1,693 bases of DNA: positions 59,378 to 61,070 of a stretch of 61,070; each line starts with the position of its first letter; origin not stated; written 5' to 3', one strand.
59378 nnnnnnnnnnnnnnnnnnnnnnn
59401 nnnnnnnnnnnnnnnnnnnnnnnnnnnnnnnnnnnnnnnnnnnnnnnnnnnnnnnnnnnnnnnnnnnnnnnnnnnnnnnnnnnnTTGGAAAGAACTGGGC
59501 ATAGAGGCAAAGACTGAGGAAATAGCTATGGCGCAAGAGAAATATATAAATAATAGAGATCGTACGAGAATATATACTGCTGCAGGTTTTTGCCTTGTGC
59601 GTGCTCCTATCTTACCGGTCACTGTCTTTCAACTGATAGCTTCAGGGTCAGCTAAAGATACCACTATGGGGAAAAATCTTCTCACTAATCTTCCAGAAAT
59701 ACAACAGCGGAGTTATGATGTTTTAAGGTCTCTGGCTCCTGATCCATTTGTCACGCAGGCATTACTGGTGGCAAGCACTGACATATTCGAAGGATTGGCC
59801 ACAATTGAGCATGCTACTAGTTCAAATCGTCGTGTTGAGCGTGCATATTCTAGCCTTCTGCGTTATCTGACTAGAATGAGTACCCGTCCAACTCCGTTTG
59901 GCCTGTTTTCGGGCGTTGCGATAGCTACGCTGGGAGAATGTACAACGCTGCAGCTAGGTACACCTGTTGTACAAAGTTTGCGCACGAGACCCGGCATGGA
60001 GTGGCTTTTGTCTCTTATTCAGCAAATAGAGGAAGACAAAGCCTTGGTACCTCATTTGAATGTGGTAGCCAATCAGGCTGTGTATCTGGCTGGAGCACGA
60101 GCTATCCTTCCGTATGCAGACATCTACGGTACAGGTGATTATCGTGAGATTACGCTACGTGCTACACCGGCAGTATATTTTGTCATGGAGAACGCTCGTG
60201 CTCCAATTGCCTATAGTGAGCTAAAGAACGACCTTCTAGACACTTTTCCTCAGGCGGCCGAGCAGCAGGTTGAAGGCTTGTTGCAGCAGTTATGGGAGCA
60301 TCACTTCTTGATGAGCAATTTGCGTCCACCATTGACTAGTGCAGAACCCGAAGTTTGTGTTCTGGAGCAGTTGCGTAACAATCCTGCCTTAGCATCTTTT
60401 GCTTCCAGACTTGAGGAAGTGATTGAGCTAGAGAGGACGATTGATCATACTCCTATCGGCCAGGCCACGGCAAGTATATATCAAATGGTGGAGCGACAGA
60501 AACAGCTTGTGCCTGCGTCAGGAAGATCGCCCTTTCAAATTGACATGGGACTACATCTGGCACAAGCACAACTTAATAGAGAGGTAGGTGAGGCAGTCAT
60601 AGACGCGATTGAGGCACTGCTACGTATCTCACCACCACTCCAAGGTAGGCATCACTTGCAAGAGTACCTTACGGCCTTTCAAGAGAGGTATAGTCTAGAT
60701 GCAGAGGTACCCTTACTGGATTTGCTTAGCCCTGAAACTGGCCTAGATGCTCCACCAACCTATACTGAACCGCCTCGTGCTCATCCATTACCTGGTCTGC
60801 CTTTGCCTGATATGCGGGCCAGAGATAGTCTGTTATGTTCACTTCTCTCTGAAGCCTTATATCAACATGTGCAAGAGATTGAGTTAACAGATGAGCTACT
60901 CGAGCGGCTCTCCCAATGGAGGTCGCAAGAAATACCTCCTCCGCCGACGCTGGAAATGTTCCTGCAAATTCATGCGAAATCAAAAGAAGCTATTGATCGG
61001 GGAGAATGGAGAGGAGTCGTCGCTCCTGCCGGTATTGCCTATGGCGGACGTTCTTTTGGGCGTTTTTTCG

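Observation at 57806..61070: Class I lanthipeptide gene cluster (lanA-lanC-lanB) running off the right edge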

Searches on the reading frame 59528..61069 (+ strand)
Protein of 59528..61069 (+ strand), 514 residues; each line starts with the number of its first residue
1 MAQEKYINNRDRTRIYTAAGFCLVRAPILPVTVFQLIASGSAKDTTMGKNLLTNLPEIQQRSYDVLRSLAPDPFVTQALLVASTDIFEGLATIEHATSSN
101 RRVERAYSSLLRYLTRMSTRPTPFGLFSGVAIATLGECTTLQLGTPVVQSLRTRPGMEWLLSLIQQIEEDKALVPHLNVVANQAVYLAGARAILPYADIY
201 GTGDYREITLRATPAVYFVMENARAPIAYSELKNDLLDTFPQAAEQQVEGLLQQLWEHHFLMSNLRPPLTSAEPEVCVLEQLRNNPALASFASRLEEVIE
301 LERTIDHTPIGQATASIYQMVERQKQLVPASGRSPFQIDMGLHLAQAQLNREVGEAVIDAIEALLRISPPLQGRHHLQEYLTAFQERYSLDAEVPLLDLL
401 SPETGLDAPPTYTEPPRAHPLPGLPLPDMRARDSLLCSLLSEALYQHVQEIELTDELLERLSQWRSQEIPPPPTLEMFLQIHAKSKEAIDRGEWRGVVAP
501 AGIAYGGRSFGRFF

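Call 5: search_protein_families(library=pfam, proteins=[window:59528-61069:+], max_evalue=0.1)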
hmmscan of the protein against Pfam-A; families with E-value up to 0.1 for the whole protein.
window:59528-61069:+ (514 aa): 1 family
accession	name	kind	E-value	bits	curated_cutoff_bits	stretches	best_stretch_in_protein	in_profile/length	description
PF04738.18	Lant_dehydr_N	-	5.9e-108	362.2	28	1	72-513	2-440/649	Lantibiotic dehydratase, N terminus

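Call 6: search_protein_families(library=ncbifam, proteins=[window:59528-61069:+], max_evalue=0.1)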
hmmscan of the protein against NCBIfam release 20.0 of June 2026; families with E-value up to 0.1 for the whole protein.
window:59528-61069:+ (514 aa): 0 families

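Call 10: find_related_loci(query=window:59528-61069:+, collection=genome_contigs, flank=10000)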
Query window:59528-61069:+ (514 aa) in genome_contigs; peptide patterns used: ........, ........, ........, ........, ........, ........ (x = any residue, [..] = any of these).
47 stretches matched a pattern; 1 encode a relative of the query (tblastn E <= 1e-3); 1 distinct loci.
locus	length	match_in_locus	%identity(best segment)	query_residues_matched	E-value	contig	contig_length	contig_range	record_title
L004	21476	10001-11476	52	9-514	9e-161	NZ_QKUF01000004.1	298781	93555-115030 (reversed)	Thermosporothrix hazakensis strain ATCC BAA-1881 EI42DRAFT_scaffold00004.4, whole genome shotgun sequence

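Call 24: search_solved_structures(query=window:59528-61069:+, max_evalue=0.001, show_alignments=2)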
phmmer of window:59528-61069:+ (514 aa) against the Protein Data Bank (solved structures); distinct sequences matched with E-value up to 0.001: 4.
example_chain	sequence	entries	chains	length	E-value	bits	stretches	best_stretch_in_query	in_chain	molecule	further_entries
5ehk_A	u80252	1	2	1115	2e-46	162.1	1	65-513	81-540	Lantibiotic dehydratase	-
9g04_A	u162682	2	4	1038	2.9e-45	158.3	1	71-513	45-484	Thiopeptide-type bacteriocin biosynthesis domain containing protein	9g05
4wd9_A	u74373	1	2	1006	5.4e-16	61.8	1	65-417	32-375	Nisin biosynthesis protein NisB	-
6m7y_A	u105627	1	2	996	1.9e-15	60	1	65-417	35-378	Nisin biosynthesis protein NisB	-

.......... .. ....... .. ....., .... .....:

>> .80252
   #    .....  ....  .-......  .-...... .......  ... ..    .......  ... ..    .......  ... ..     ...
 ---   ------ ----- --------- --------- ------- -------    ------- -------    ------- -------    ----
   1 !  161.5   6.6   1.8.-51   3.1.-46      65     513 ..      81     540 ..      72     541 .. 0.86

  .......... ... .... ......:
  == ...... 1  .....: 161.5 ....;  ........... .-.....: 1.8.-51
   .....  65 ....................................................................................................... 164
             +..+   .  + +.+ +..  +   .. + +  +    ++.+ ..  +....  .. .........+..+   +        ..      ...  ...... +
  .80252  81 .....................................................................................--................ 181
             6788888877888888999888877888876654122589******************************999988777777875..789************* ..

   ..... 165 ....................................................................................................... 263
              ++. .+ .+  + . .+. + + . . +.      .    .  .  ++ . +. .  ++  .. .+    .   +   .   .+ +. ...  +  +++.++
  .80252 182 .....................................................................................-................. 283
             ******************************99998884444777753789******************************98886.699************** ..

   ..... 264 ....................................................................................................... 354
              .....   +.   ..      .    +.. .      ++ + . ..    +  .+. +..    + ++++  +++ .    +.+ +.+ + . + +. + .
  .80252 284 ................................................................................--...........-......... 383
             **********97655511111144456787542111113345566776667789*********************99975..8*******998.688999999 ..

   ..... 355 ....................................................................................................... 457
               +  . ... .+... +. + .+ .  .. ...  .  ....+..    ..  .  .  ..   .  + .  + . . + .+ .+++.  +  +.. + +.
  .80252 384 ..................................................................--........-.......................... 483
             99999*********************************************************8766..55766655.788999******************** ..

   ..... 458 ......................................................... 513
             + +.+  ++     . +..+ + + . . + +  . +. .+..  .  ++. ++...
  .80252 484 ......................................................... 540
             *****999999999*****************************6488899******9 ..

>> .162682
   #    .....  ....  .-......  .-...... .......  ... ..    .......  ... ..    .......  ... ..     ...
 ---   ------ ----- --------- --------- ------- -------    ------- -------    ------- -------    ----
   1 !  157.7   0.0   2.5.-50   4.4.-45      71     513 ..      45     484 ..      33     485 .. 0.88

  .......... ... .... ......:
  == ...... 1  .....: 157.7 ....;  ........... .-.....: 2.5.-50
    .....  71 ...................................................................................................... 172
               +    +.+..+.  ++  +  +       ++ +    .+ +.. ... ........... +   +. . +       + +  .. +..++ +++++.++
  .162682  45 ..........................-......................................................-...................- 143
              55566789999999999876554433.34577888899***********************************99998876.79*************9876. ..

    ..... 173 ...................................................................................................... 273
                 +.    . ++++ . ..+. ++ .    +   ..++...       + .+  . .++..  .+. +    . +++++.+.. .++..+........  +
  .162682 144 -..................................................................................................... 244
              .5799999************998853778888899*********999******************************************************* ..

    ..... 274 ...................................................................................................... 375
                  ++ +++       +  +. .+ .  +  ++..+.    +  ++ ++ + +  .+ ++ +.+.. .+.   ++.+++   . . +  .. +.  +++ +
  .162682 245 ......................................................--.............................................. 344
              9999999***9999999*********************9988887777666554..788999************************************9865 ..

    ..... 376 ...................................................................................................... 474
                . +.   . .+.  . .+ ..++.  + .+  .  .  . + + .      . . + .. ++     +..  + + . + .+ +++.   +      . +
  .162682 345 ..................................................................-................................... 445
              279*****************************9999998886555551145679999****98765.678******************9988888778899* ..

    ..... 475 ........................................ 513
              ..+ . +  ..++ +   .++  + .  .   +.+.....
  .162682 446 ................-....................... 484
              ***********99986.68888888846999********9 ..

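Call 26: find_homologous_proteins(query=window:59528-61069:+, max_evalue=1e-40)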
Query window:59528-61069:+ (514 aa): 22 proteins with E <= 1e-40 among 8000 candidates.
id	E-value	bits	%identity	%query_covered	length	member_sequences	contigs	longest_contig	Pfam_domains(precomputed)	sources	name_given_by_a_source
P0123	0.0e+0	1037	100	91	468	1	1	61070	PF04738.19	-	-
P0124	3.6e-142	493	49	99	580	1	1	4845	PF04738.19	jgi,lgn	jgi:hypothetical protein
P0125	1.6e-122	428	44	100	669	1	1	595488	PF04738.19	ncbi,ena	-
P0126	1.0e-100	356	51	68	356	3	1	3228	PF04738.19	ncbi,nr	ncbi:MAG: lantibiotic dehydratase, partial [Ktedonobacteraceae bacterium]|nr:lantibiotic dehydratase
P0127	1.1e-93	333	43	78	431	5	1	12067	PF04738.19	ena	-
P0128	6.4e-87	311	40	83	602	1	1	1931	PF04738.19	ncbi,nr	ncbi:MAG TPA: lantibiotic dehydratase family protein, partial [Ktedonobacteraceae bacterium]|nr:lant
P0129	2.3e-74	269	42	75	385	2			PF04738.19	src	-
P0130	6.4e-74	268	37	78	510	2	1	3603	PF14028.12,PF04738.19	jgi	jgi:hypothetical protein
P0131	5.2e-73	265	42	70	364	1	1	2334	PF04738.19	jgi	-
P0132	7.2e-73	264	43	71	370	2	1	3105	PF04738.19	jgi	-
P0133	7.8e-70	254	41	66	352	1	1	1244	PF04738.19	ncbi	ncbi:MAG: lantibiotic dehydratase, partial [Ktedonobacteraceae bacterium]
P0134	6.8e-66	241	45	55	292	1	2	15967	PF04738.19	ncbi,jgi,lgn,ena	-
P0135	9.1e-66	241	44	59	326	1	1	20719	PF04738.19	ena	-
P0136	1.2e-65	240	44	58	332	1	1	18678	PF04738.19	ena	-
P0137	5.6e-65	238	45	56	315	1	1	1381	PF04738.19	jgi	jgi:hypothetical protein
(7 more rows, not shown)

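Call 29: find_related_loci(query=A1, collection=metagenome_contigs, flank=10000)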
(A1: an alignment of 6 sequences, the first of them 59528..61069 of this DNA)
Query A1 (514 aa) in metagenome_contigs; peptide patterns used: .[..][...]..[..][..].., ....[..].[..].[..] (x = any residue, [..] = any of these).
600 stretches matched a pattern (row limit reached: there are more); 551 encode a relative of the query (tblastn E <= 1e-3); the best 80 are kept; 80 distinct loci.
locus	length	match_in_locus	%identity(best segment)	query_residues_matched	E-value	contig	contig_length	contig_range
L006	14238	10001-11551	53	1-514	5e-168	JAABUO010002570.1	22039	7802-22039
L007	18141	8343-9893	53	1-514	1e-167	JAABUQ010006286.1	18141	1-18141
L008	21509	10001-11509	50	15-514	4e-146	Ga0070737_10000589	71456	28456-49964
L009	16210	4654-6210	43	1-514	8e-132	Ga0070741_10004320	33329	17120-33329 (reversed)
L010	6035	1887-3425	38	8-513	3e-101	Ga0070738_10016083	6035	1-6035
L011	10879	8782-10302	38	13-513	2e-100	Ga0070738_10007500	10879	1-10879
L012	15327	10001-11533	36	5-514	3e-93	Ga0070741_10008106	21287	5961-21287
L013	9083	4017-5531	34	15-513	4e-82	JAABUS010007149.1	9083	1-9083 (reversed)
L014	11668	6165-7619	34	15-513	1e-80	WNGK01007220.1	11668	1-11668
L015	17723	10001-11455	34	15-513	1e-80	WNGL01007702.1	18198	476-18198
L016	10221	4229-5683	34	15-513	1e-80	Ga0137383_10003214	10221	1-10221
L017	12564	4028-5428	35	10-513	2e-78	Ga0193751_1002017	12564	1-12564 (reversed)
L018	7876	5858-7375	36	15-513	4e-78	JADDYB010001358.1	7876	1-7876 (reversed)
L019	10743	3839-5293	34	15-513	2e-76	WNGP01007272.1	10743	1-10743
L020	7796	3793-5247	34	15-513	3e-76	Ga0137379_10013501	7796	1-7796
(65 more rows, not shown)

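Call 33: search_protein_families(library=pfam, proteins=[L004:13159-14124:+, L004:14081-15121:+, L004:15128-15919:+, L008:13243-15063:+, L008:15189-16082:+, L008:16092-17129:+, L008:17201-18163:+, L009:8047-9222:+, L004:6381-7904:-, L004:9974-13162:+], max_evalue=0.001)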
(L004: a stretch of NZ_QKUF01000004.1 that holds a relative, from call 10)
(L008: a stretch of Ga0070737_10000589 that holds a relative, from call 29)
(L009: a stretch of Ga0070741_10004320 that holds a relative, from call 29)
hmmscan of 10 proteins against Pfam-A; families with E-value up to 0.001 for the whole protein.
L004:13159-14124:+ (321 aa): 1 family
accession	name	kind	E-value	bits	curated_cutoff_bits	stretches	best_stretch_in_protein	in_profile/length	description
PF00296.26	Bac_luciferase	-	1.5e-38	133.4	27.9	1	9-291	11-311/314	Luciferase-like monooxygenase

L004:14081-15121:+ (346 aa): 3 families
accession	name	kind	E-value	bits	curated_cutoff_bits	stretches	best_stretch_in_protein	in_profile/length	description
PF00005.33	ABC_tran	-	2.5e-31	109.5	25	1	57-210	1-137/137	ABC transporter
PF13304.12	AAA_21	-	3e-12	47.7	27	1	168-240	224-298/304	AAA domain, putative AbiEii toxin, Type IV TA system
PF00448.28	SRP54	-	0.00025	21.2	22.7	1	71-109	5-43/196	SRP54-type protein, GTPase domain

L004:15128-15919:+ (263 aa): 3 families
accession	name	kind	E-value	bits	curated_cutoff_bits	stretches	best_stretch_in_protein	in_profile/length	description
PF01061.29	ABC2_membrane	-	4.6e-27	95.4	26.9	1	11-219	3-210/211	ABC-2 type transporter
PF12698.13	ABC2_membrane_3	-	8.7e-18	65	31.6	1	58-253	159-346/347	ABC-2 family transporter protein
PF12679.13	ABC2_membrane_2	-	2.8e-07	30.5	27.2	1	60-259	73-281/283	ABC-2 family transporter protein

L008:13243-15063:+ (606 aa): 7 families
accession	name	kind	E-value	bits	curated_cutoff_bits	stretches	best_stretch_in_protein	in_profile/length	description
PF00005.33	ABC_tran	-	1.3e-33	116.9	25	1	376-529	2-137/137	ABC transporter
PF02463.25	SMC_N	-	2e-07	31.1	40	1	425-571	69-211/220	RecF/RecN/SMC N terminal domain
PF13304.12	AAA_21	-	3.8e-07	30.9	27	0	388-408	2-22/304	AAA domain, putative AbiEii toxin, Type IV TA system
PF00664.28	ABC_membrane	-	3.4e-05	24.1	28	1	34-311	2-273/274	ABC transporter transmembrane region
PF20720.3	nSTAND3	-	0.0004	20.6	27.2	0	382-417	14-49/155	Novel STAND NTPase 3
PF13401.12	AAA_22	-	0.00049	20.9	27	0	385-419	5-40/130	AAA domain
PF13191.12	AAA_16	-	0.00069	20.6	32.6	0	385-547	24-124/167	AAA ATPase domain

L008:15189-16082:+ (297 aa): 0 families

L008:16092-17129:+ (345 aa): 3 families
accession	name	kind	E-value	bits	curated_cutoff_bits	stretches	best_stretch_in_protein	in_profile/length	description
PF12698.13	ABC2_membrane_3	-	5.9e-07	29.3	31.6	1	103-272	162-297/347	ABC-2 family transporter protein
PF12679.13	ABC2_membrane_2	-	0.00081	19.2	27.2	0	52-338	6-280/283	ABC-2 family transporter protein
PF13346.12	ABC2_membrane_5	-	0.00083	19.4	25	1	103-177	32-107/205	ABC-2 family transporter protein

L008:17201-18163:+ (320 aa): 7 families
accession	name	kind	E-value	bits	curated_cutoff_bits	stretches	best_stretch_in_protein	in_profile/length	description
PF00005.33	ABC_tran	-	5.6e-31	108.4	25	1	33-175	2-137/137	ABC transporter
PF13304.12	AAA_21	-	1.6e-13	51.9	27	2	142-203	233-298/304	AAA domain, putative AbiEii toxin, Type IV TA system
PF13191.12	AAA_16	-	5.9e-05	24.1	32.6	1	39-193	22-124/167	AAA ATPase domain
PF13476.12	AAA_23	-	6.3e-05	24.1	27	1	26-62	10-40/201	AAA domain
PF13555.12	AAA_29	-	0.00037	20.6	27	1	35-68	17-50/61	P-loop containing region of AAA domain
PF13401.12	AAA_22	-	0.00094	19.9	27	0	42-91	6-56/130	AAA domain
PF02463.25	SMC_N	-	0.00099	19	40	0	34-59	17-42/220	RecF/RecN/SMC N terminal domain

L009:8047-9222:+ (391 aa): 6 families
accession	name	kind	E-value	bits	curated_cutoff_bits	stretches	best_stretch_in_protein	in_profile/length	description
PF13377.12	Peripla_BP_3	-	5.7e-41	140.8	26.5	1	225-385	2-167/167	Periplasmic binding protein-like domain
PF00532.27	Peripla_BP_1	-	1.2e-27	97.6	22.2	1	115-382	3-280/281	Periplasmic binding proteins and sugar binding domain of LacI family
PF00356.27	LacI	-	1.2e-19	70.2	27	1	57-102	1-46/46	Bacterial regulatory proteins, lacI family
PF13407.12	Peripla_BP_4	-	7e-10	39.3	35.1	1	116-335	1-223/258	Periplasmic binding protein domain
PF09339.16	HTH_IclR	-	0.00064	19.9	22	0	54-76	17-39/52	IclR helix-turn-helix domain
PF04552.19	Sigma54_DBD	-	0.00099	19.3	22.8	0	45-83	39-76/160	Sigma-54, DNA binding domain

L004:6381-7904:- (507 aa): 6 families
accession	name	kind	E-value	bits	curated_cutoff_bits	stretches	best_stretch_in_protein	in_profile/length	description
PF00931.28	NB-ARC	-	6.5e-23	81.7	23.5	1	103-301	5-215/248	NB-ARC domain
PF01381.28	HTH_3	-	4.6e-09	36.6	23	1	15-69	1-54/55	Helix-turn-helix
PF13191.12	AAA_16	-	4.4e-08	34.2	32.6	1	95-260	1-123/167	AAA ATPase domain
PF13560.12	HTH_31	-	6.8e-06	26.7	27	1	14-69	5-60/64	Helix-turn-helix domain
PF13401.12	AAA_22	-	3.3e-05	24.6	27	1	115-201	4-93/130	AAA domain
PF25201.1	nSTAND6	-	6.3e-05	23.5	27.7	1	96-145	1-47/148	Novel STAND NTPase 6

L004:9974-13162:+ (1062 aa): 2 families
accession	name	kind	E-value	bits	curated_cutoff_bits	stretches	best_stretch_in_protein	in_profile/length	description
PF04738.18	Lant_dehydr_N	-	7.3e-169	563.4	28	1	64-710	3-649/649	Lantibiotic dehydratase, N terminus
PF14028.11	Lant_dehydr_C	-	4.5e-56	191.3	24.4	1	791-1048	1-255/255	Lantibiotic biosynthesis dehydratase C-term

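Call 48: search_protein_families(library=ncbifam, proteins=[L004:13159-14124:+], max_evalue=0.00001)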
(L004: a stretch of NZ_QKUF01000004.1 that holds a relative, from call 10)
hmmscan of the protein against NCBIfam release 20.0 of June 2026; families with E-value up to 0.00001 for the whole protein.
L004:13159-14124:+ (321 aa): 16 families
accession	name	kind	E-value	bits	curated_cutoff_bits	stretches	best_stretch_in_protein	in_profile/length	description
TIGR03558.1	oxido_grp_1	subfamily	1.7e-102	342.9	166.95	1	3-317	1-324/325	MsnO8 family LLM class oxidoreductase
NF007802.0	PRK10508.1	equivalog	4.6e-58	196.8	540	1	2-316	7-327/335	luciferase-like monooxygenase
TIGR04027.1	LLM_KPN_01858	hypoth_equivalog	6.4e-17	61.5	412.9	1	15-137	15-139/326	putative FMN-dependent luciferase-like monooxygenase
TIGR04036.1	LLM_CE1758_fam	subfamily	2.3e-14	53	479.1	1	16-108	24-115/355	CE1758 family FMN-dependent luciferase-like monooxygenase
TIGR03858.1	LLM_2I7G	subfamily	3.4e-13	49.3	462.25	1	13-106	19-111/337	Atu2307/SP_0267 family LLM class monooxygenase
TIGR04020.1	seco_metab_LLM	subfamily_domain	1.2e-11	44.3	244.45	1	26-106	25-106/341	MupA/Atu3671 family FMN-dependent luciferase-like monooxygenase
TIGR03619.1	F420_Rv2161c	subfamily_domain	5.5e-11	42.5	166.9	1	24-135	2-129/247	TIGR03619 family F420-dependent LLM class oxidoreductase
TIGR03620.1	F420_MSMEG_4141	subfamily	1e-10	41.4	219.8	1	15-148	13-128/280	TIGR03620 family F420-dependent LLM class oxidoreductase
TIGR03621.1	F420_MSMEG_2516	subfamily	1.4e-09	37.5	213.15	1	13-106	7-95/295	TIGR03621 family F420-dependent LLM class oxidoreductase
NF052254.1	luciferase_Alph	exception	4.4e-08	32.7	600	1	14-106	16-108/354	luciferase subunit alpha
TIGR03857.1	F420_MSMEG_2249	hypoth_equivalog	6.1e-08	32.3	218.4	1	14-115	8-104/329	TIGR03857 family LLM class F420-dependent oxidoreductase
NF002619.0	PRK02271.1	equivalog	8.1e-08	31.9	276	1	19-116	13-105/329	5,10-methylenetetrahydromethanopterin reductase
TIGR04465.1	ArgArg_F420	equivalog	1.4e-07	31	470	1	22-114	62-158/364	F420-dependent hydroxymycolic acid dehydrogenase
TIGR03571.1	lucif_BA3436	subfamily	2.8e-07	30.1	303.9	1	15-107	26-123/304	TIGR03571 family LLM class oxidoreductase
TIGR04024.1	F420_NP1902A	hypoth_equivalog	9.3e-07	27.9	345.4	0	15-106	10-95/330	TIGR04024 family LLM class F420-dependent oxidoreductase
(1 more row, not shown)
